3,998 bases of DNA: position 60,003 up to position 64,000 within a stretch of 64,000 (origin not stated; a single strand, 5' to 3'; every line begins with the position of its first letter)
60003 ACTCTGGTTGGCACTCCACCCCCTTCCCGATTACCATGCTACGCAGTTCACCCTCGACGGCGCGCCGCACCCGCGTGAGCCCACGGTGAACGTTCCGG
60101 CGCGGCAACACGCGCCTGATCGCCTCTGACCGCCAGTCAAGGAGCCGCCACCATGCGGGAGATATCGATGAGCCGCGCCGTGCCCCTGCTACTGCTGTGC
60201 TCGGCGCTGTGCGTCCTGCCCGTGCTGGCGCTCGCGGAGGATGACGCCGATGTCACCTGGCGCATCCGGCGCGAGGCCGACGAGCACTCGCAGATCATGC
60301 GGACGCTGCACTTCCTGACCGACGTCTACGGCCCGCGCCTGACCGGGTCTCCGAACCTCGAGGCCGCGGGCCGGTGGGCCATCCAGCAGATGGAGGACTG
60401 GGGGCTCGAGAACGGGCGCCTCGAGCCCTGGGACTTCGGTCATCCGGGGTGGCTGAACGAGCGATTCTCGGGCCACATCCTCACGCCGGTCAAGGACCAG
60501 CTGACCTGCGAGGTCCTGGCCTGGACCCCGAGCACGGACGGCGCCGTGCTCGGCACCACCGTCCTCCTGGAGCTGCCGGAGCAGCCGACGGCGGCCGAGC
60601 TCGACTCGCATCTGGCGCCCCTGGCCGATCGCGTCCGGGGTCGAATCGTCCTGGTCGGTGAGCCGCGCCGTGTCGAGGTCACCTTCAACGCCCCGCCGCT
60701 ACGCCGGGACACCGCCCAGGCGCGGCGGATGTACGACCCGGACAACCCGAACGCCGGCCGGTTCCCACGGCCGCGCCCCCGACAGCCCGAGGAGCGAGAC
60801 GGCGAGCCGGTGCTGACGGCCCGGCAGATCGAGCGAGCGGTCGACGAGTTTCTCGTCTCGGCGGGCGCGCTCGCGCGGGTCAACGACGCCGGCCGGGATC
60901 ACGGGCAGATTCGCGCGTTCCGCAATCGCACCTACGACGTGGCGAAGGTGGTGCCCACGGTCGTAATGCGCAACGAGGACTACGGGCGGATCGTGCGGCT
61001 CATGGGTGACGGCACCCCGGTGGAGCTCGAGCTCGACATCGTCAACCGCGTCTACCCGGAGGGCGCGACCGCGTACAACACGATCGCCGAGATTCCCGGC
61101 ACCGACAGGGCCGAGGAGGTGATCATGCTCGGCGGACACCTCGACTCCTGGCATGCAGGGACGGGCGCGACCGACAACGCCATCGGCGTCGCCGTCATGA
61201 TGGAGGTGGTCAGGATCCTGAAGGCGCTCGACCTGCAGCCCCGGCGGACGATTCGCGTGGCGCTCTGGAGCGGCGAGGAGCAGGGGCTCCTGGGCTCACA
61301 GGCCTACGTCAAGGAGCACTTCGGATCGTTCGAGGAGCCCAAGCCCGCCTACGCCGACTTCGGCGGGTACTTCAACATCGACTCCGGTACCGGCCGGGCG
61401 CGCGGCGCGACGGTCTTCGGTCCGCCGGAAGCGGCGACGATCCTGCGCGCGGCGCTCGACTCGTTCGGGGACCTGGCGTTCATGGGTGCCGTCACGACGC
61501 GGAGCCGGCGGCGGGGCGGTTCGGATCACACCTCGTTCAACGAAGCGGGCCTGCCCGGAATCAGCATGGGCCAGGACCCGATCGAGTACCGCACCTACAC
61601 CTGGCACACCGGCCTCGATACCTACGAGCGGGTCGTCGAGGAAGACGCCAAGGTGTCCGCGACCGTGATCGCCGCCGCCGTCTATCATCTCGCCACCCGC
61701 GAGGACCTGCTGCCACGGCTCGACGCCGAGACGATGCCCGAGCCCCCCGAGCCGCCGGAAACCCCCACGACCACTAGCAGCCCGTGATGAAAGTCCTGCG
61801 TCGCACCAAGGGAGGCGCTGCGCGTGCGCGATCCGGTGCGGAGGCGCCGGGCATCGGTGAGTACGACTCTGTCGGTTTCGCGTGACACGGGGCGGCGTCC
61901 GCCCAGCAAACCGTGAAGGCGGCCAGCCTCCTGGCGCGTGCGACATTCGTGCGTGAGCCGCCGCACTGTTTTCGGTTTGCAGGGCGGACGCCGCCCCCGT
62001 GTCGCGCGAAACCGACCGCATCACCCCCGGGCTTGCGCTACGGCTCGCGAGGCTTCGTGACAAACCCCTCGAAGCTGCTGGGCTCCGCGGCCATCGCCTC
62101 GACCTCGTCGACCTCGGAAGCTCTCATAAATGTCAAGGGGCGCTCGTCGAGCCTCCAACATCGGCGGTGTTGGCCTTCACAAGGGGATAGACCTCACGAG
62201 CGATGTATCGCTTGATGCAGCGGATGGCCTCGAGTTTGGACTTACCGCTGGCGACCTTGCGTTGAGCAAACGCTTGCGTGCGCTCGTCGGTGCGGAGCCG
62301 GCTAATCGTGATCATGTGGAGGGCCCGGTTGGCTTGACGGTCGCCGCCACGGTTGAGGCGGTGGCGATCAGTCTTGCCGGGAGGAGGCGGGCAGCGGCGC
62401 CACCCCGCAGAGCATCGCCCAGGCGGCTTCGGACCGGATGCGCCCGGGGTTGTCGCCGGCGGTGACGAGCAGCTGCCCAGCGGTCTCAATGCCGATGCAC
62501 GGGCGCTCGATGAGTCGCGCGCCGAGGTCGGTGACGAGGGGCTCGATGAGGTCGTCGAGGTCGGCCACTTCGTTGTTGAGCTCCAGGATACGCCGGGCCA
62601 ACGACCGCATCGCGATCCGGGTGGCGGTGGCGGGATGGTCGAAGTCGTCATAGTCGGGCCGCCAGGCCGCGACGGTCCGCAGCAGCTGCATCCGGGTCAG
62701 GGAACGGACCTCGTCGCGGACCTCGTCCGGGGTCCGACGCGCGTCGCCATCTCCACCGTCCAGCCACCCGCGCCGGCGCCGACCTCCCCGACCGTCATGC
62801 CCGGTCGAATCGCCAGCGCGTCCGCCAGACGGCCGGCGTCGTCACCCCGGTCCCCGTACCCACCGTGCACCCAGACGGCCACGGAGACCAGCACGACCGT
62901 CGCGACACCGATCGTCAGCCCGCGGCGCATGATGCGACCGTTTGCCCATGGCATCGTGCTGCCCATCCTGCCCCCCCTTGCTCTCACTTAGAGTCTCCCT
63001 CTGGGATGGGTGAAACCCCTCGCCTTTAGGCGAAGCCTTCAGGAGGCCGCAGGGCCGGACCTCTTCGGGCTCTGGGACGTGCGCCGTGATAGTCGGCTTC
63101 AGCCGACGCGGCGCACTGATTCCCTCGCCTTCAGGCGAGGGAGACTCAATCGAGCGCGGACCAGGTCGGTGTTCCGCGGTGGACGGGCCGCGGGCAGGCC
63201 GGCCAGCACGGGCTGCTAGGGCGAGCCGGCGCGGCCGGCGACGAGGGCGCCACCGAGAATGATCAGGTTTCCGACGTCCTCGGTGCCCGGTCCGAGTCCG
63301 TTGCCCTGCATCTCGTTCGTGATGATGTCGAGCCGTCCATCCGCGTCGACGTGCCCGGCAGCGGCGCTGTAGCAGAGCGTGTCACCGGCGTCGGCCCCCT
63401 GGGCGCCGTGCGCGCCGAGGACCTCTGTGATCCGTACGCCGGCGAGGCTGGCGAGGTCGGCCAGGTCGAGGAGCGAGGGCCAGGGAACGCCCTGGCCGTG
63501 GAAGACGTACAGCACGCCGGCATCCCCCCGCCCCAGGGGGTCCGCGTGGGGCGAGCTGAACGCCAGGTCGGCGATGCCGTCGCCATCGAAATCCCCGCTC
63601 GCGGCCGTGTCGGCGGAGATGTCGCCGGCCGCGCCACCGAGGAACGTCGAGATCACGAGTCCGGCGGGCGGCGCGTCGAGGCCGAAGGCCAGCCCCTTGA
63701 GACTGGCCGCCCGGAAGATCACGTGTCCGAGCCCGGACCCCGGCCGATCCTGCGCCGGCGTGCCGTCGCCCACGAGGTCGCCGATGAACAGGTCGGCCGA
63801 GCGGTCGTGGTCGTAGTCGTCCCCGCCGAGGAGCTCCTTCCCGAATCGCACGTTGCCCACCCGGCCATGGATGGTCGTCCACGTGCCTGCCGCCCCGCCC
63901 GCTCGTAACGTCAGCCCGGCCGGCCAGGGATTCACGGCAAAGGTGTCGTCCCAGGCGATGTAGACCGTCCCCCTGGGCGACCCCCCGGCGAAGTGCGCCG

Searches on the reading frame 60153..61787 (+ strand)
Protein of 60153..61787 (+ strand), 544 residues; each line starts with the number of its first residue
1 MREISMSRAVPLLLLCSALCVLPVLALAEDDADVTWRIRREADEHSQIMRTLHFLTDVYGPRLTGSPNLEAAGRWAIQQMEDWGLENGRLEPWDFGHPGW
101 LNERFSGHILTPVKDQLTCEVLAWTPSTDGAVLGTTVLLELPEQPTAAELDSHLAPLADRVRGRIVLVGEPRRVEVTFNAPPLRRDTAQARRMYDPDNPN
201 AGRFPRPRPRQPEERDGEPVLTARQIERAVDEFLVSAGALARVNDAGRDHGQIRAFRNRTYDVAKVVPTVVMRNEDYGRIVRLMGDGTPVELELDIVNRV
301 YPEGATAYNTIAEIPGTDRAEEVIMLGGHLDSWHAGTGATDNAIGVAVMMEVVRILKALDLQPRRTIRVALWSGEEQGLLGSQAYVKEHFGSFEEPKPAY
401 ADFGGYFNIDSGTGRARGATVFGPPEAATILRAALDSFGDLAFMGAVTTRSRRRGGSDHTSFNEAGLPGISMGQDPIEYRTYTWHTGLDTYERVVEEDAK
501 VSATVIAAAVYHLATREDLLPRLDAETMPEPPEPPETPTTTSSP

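Call 10: search_protein_families(library=pfam, proteins=[window:60153-61787:+], max_evalue=0.01)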
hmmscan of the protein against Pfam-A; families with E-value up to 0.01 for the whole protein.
window:60153-61787:+ (544 aa): 2 families
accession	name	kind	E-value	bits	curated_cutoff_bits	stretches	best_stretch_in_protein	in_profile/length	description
PF04389.22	Peptidase_M28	-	9.3e-39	133.6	21.3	1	309-509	1-192/193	Peptidase family M28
PF01546.33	Peptidase_M20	-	1.1e-07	32.4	24.6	1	336-400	30-91/206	Peptidase family M20/M25/M40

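Call 24: find_encoding_contigs(protein=window:60153-61787:+, flank=3000, max_places=4)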
Protein window:60153-61787:+ (544 aa): no gene with exactly this product is on record in the collection.

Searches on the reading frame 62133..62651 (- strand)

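Call 60: search_protein_families(library=pfam, proteins=[window:62133-62651:-], max_evalue=0.01)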
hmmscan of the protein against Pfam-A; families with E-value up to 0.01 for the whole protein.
window:62133-62651:- (172 aa): 1 family
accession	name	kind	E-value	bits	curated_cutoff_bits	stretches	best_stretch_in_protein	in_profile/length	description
PF02371.22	Transposase_20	-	0.00066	20.4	21.3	1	92-129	48-86/87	Transposase IS116/IS110/IS902 family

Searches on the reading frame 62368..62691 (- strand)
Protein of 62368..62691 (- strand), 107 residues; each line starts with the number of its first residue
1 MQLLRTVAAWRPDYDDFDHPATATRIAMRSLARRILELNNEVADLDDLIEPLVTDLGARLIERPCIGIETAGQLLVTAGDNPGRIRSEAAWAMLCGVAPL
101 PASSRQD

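Call 58: search_protein_families(library=pfam, proteins=[window:62368-62691:-], max_evalue=0.001)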
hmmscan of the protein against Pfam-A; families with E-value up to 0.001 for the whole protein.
window:62368-62691:- (107 aa): 1 family
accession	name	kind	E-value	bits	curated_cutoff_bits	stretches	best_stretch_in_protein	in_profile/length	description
PF02371.22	Transposase_20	-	0.00086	20.1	21.3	0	59-104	3-47/87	Transposase IS116/IS110/IS902 family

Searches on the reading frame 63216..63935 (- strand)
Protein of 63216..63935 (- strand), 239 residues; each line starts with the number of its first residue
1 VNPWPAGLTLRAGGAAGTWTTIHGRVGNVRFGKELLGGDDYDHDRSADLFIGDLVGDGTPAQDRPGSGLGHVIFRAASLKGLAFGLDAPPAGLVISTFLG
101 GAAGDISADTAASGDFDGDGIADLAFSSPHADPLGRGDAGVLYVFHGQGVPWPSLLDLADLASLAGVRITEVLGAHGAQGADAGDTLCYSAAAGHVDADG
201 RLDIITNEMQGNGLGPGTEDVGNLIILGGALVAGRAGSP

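Call 10: search_protein_families(library=pfam, proteins=[window:63216-63935:-], max_evalue=0.01)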
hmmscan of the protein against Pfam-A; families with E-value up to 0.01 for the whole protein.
window:63216-63935:- (239 aa): 2 families
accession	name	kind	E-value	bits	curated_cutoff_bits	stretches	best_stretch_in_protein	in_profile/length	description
PF01839.29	FG-GAP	-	2.9e-09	37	22.1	1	110-145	4-37/37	FG-GAP repeat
PF13517.12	FG-GAP_3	-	0.0097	16.9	26.9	0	101-125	38-60/61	FG-GAP-like repeat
